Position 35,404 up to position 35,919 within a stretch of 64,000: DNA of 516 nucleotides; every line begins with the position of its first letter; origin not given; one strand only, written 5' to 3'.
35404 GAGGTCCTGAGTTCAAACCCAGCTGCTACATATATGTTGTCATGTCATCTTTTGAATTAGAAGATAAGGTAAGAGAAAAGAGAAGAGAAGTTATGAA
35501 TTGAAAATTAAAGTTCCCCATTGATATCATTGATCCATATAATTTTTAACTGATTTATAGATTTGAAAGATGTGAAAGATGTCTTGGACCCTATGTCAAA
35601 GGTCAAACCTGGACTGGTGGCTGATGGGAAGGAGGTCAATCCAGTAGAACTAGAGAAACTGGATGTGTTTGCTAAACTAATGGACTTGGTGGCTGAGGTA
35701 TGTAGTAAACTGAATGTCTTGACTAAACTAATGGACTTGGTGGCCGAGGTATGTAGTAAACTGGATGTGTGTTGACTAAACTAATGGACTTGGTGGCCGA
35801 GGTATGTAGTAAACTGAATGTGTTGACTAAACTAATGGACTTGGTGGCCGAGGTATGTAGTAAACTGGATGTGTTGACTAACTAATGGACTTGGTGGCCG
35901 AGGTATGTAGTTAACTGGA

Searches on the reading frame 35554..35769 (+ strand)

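Call 11: search_protein_families(library=pfam, proteins=[window:35554-35769:+], max_evalue=0.01)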
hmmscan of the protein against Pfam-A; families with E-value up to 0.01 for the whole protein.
seq(72 aa): 1 family
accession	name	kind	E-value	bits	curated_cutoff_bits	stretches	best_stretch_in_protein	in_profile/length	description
PF21147.3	AMPK_alpha_AID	-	0.0049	17.1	27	0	44-55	4-15/46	AMP-activated protein kinase, alpha subunit, autoinhibitory domain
